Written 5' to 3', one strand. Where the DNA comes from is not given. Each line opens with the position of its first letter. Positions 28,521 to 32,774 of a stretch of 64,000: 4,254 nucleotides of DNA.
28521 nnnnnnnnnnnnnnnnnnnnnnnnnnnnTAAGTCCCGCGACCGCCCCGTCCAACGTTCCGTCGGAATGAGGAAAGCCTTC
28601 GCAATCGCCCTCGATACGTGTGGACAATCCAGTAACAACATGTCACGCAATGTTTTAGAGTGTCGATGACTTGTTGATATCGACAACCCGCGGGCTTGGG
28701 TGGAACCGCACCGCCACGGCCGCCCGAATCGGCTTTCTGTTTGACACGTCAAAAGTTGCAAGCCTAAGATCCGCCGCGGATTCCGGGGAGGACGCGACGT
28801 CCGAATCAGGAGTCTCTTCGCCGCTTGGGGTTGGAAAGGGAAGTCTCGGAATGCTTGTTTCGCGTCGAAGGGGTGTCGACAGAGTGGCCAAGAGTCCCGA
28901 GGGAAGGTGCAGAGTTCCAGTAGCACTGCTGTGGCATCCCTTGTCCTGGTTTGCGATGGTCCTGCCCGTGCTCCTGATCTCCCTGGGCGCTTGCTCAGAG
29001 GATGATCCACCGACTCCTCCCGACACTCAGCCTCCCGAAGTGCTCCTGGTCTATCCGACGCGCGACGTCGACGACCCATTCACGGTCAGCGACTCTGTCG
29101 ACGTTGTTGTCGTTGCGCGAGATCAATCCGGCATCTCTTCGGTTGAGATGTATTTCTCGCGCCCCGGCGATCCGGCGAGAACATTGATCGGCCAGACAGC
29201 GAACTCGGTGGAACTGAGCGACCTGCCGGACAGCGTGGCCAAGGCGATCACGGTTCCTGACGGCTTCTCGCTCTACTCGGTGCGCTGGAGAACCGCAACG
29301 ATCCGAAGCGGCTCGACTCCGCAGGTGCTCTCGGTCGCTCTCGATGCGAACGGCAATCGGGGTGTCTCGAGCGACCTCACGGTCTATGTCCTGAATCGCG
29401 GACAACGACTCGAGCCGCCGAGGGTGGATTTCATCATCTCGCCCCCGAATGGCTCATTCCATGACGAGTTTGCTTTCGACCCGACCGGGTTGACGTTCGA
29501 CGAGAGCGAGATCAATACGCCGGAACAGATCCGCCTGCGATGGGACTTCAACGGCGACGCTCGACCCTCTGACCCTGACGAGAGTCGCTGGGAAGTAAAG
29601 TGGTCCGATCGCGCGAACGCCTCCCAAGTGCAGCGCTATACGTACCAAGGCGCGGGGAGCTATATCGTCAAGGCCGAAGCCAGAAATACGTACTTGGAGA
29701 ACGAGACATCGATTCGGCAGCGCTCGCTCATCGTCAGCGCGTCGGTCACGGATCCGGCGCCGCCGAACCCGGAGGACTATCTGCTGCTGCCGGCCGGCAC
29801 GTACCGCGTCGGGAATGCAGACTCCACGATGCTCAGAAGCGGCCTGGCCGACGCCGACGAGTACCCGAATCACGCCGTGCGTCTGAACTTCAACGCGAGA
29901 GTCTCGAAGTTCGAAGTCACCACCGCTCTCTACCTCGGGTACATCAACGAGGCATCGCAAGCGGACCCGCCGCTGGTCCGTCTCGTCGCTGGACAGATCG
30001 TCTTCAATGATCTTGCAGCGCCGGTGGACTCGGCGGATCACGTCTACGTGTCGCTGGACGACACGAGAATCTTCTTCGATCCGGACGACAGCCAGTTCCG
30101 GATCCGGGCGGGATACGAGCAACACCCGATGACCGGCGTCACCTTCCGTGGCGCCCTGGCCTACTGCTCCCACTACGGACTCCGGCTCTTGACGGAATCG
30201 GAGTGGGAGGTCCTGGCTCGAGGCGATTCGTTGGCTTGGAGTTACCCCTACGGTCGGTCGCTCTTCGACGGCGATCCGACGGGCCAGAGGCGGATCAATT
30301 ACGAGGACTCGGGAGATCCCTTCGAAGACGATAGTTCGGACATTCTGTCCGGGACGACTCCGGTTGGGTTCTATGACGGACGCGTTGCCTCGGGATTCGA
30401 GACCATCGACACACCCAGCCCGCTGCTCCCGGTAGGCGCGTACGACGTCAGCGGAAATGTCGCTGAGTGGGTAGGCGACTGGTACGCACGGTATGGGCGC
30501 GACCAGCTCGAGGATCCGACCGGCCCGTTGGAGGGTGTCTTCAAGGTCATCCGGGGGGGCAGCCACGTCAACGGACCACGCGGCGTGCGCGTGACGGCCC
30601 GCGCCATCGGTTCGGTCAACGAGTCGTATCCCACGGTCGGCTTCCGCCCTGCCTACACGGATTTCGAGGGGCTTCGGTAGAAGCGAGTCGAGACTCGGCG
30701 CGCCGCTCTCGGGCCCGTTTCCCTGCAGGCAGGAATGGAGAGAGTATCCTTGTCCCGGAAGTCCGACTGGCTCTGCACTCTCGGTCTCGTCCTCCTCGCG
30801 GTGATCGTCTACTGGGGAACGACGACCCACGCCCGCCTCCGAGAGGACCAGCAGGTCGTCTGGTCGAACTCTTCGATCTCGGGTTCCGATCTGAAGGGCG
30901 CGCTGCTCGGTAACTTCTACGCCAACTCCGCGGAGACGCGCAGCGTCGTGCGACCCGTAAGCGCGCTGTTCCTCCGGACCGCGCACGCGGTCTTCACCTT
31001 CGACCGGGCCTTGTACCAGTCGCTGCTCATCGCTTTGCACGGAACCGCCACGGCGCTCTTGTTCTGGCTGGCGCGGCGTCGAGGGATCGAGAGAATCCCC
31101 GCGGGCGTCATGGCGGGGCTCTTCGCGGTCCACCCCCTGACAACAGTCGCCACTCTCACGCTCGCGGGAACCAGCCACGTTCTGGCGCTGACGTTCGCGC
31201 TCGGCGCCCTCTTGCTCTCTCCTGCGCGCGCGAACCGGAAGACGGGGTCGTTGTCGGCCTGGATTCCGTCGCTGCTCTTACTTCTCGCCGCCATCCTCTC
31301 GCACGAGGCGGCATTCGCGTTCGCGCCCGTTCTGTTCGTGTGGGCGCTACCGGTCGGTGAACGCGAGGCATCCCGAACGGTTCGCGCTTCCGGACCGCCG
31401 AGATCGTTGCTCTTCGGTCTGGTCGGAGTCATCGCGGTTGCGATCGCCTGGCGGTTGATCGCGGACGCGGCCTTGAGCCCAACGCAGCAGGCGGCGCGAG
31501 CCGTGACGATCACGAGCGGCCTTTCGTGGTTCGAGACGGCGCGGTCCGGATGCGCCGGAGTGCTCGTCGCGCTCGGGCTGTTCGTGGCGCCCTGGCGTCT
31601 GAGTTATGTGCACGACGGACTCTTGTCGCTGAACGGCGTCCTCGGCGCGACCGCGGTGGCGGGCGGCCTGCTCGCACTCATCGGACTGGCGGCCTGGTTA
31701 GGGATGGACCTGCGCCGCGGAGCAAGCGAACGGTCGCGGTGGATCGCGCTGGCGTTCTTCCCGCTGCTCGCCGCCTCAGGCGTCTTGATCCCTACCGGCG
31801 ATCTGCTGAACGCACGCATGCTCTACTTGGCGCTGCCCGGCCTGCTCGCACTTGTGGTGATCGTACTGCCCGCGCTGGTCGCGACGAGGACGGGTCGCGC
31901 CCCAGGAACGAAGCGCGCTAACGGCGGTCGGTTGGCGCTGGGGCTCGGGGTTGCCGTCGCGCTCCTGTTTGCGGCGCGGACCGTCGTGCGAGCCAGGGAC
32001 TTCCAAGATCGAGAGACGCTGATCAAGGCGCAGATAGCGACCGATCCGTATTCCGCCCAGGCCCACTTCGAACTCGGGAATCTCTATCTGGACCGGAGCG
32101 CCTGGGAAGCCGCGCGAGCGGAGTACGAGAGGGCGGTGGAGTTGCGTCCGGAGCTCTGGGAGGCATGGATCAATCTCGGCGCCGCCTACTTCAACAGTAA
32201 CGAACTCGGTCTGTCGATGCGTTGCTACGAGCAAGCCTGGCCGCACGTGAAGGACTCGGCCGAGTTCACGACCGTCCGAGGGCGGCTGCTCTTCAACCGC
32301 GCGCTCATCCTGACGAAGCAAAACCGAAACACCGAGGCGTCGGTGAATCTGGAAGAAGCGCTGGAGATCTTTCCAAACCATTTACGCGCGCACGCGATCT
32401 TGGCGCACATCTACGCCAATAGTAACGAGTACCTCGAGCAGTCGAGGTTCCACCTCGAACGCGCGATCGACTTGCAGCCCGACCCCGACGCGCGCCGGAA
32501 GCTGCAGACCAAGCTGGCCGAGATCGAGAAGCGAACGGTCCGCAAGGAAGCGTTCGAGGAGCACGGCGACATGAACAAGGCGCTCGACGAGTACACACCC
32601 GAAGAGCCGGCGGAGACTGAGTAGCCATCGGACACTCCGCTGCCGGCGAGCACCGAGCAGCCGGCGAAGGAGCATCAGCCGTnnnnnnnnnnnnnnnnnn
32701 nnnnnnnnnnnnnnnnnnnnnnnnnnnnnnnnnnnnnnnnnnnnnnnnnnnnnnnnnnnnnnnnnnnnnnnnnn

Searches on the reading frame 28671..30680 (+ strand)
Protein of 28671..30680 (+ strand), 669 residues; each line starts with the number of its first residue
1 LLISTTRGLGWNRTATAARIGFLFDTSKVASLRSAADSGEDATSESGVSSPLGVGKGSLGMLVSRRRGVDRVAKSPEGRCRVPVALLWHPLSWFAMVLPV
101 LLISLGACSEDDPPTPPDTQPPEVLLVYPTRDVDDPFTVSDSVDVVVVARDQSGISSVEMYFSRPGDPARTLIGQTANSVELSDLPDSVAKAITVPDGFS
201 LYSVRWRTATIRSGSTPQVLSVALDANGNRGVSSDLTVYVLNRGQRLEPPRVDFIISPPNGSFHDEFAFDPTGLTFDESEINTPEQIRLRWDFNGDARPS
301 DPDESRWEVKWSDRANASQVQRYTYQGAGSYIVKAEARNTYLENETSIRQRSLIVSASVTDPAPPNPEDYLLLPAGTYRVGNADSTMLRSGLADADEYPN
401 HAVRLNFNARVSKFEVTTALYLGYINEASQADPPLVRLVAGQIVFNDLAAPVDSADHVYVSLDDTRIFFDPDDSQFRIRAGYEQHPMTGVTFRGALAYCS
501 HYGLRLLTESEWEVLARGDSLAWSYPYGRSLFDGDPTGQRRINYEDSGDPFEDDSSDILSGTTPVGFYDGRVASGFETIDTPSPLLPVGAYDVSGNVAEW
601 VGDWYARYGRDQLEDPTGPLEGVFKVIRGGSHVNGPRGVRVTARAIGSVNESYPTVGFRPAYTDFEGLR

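Call 16: search_protein_families(library=pfam, proteins=[window:28671-30680:+], max_evalue=0.001)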
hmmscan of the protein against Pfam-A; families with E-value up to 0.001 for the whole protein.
window:28671-30680:+ (669 aa): 1 family
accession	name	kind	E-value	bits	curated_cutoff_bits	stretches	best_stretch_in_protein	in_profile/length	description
PF03781.23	FGE-sulfatase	-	4.8e-29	102.2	23.3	1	368-659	3-252/255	Sulfatase-modifying factor enzyme 1-like domain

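Call 37: search_protein_families(library=ncbifam, proteins=[window:28671-30680:+], max_evalue=0.001)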
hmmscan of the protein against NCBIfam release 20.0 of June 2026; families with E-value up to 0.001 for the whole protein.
window:28671-30680:+ (669 aa): 5 families
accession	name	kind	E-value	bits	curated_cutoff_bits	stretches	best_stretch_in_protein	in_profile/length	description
TIGR03525.2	GldK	equivalog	9.6e-10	38.3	350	1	482-660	217-403/408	T9SS ring complex lipoprotein PorK/GldK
NF041186.1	SenA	equivalog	1.1e-08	34.9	420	1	360-659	160-379/382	selenoneine synthase SenA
TIGR03440.2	egtB_TIGR03440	equivalog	7.7e-08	31.8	360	1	369-661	172-413/413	ergothioneine biosynthesis protein EgtB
NF051459.1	pyoverdine_PvdO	equivalog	6.7e-06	25.4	500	0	370-429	36-91/280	dihydropyoverdine dehydrogenase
TIGR02171.1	Fb_sc_TIGR02171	subfamily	0.00027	19.1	544.35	1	589-645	202-261/912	TIGR02171 family lipoprotein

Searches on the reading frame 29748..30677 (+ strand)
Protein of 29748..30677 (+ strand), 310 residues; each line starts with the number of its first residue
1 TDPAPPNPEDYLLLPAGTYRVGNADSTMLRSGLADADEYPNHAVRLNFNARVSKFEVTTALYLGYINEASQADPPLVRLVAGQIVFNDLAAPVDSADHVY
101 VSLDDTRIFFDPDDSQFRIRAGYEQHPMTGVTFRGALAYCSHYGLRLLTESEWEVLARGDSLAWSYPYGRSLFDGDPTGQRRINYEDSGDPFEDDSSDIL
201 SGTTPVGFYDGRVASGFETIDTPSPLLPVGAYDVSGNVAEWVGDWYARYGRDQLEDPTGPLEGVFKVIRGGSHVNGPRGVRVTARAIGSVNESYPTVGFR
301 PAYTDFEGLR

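Call 58: search_dna_similar(query=window:29748-30677:+, collection=plasmids, mode=protein, max_rows=60, max_evalue=0.001)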
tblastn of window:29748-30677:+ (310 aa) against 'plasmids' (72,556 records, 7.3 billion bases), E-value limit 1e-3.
Records with a match: 290; places in all: 319; records where one place covers at least 80% of the query: 138.
Best place of each record, by identity: <60% 290.
By first word of the organism name: Sinorhizobium 74; Rhizobium 33; Streptomyces 19; Ensifer 12; Sphingobium 8; Paracoccus 7; Klebsiella 7; Chondrinema 6; Cupriavidus 6; Caballeronia 5; and 66 more.
By predicted mobility (MOB-suite, as given by PLSDB): non-mobilizable 189; mobilizable 69; conjugative 32.
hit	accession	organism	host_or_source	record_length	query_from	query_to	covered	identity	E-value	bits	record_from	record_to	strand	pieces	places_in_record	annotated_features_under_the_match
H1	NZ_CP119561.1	Haloarcula halophila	cell culture,sediment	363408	2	300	96%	30.4%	2e-19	96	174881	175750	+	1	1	formylglycine-generating enzyme family protein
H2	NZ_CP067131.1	Paracoccus seriniphilus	cell culture,washing water of Bugula ...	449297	14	302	93%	30.9%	1e-13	79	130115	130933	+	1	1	formylglycine-generating enzyme family protein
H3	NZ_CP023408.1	Streptomyces fungicidicus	Pig,cell culture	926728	12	305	95%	30.4%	4e-15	83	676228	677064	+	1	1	formylglycine-generating enzyme family protein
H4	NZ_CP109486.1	Streptomyces sp. NBC_01445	-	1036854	3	300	96%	29.6%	7e-17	88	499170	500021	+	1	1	record has no annotation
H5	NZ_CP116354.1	Streptomyces sp. HUAS 31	microorganism,rhizosphere soil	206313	3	302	97%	29.2%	6e-13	77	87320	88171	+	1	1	formylglycine-generating enzyme family protein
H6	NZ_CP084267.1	Caballeronia sp. Lep1P3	Leptoglossus zonatus,Cell culture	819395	8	310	98%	28.8%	1e-15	85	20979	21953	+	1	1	formylglycine-generating enzyme family protein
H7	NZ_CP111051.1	Chondrinema litorale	Seaweed,red alga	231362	8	303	95%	29.1%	4e-21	100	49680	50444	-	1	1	formylglycine-generating enzyme family protein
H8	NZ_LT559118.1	Nonomuraea gerenzanensis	-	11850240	3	302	97%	28.8%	2e-15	84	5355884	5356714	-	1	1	none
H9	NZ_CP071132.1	Caballeronia sp. M1242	Homo sapiens,ETA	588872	8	307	97%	28.5%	6e-16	86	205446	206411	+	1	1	formylglycine-generating enzyme family protein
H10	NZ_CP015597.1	Mycobacterium adipatum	-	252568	10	300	94%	29.3%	6e-10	67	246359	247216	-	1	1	formylglycine-generating enzyme family protein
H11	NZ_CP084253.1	Caballeronia sp. Sq4a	Anasa tristis,Cell culture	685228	8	307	97%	28.4%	2e-15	84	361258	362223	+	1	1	formylglycine-generating enzyme family protein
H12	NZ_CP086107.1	Skermanella mucosa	single cell,crude oil contaminated ...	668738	5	300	95%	28.7%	6e-10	67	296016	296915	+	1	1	formylglycine-generating enzyme family protein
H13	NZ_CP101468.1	Rhodococcus gordoniae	water,poultry farm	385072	8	300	95%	29.0%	6e-13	77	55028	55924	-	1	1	formylglycine-generating enzyme family protein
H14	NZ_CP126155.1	Halobaculum lipolyticum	cell culture,sediment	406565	8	300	95%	28.9%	6e-9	64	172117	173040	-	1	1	formylglycine-generating enzyme family protein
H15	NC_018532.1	Arthrobacter sp. Rue61a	-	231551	14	300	93%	29.4%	6e-17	89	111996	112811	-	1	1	formylglycine-generating enzyme family protein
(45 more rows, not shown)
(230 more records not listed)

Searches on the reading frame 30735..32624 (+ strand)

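Call 16: search_protein_families(library=pfam, proteins=[window:30735-32624:+], max_evalue=0.001)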
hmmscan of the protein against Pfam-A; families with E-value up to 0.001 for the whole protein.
window:30735-32624:+ (629 aa): 11 families
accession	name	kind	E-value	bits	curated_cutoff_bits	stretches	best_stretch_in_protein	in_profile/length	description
PF07719.23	TPR_2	-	9.8e-16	57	27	1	441-473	1-33/34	Tetratricopeptide repeat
PF00515.34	TPR_1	-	6.1e-14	51.6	27.8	1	518-549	3-34/34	Tetratricopeptide repeat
PF13414.12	TPR_11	-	1.3e-13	50.8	26.8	1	448-487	1-40/42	TPR repeat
PF13181.12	TPR_8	-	1.6e-13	50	25.7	0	517-549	2-34/34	Tetratricopeptide repeat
PF14559.12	TPR_19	-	1.4e-10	41.8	25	1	527-593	2-67/68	Tetratricopeptide repeat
PF13431.12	TPR_17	-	6.2e-10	39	24.4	0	464-490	2-28/34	Tetratricopeptide repeat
PF13428.12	TPR_14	-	1.2e-08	35.3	23.5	0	442-483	2-43/44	Tetratricopeptide repeat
PF13432.12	TPR_16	-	3.2e-06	27.9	32.7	2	446-491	2-47/65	Tetratricopeptide repeat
PF13371.12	TPR_9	-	4.7e-06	27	35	1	447-515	1-69/73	Tetratricopeptide repeat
PF13424.12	TPR_12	-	5.3e-05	23.8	30.1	0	433-472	35-76/77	Tetratricopeptide repeat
PF13374.12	TPR_10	-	9.9e-05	22.7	27.5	0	521-545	7-31/42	Tetratricopeptide repeat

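Call 37: search_protein_families(library=ncbifam, proteins=[window:30735-32624:+], max_evalue=0.001)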
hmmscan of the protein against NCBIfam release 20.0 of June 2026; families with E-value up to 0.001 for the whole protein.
window:30735-32624:+ (629 aa): 11 families
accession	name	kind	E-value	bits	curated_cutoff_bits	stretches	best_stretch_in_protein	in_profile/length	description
TIGR02521.1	type_IV_pilW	equivalog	1.6e-11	44.2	154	2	440-504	29-94/234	type IV pilus biogenesis/stability protein PilW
TIGR02917.1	PEP_TPR_lipo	equivalog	3.6e-11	41.7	312.2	1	421-600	377-684/899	XrtA/PEP-CTERM system TPR-repeat protein PrsT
NF040959.1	MamA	equivalog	4.4e-10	39.3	200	2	493-580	116-202/204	magnetosome protein MamA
NF047507.1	TPR_BatC_Lepto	exception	1.5e-07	31.1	175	0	430-481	85-136/214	TPR repeat-containing protein BatC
NF033762.1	social_mot_Tgl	equivalog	1.8e-07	30.8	225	1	422-506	46-131/252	social motility TPR repeat lipoprotein Tgl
NF033920.0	C39_PA2778_fam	equivalog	3.4e-06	26.7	150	1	411-500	160-249/255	PA2778 family cysteine peptidase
NF033758.1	gliding_GltE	equivalog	6.2e-06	25.4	225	0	418-495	63-140/411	adventurous gliding motility TPR repeat lipoprotein GltE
TIGR00540.1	TPR_hemY_coli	hypoth_equivalog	1.4e-05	24.1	142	1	418-501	303-385/385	heme biosynthesis-associated TPR protein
TIGR02552.1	LcrH_SycD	equivalog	5.5e-05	22.9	104.8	1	420-517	31-128/136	SycD/LcrH family type III secretion system chaperone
NF008391.2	PRK11189.1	equivalog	0.0003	20.4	250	0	435-540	59-157/297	lipoprotein NlpI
TIGR02795.1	tol_pal_ybgF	equivalog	0.00045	20.8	90.1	0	415-471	10-69/119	tol-pal system protein YbgF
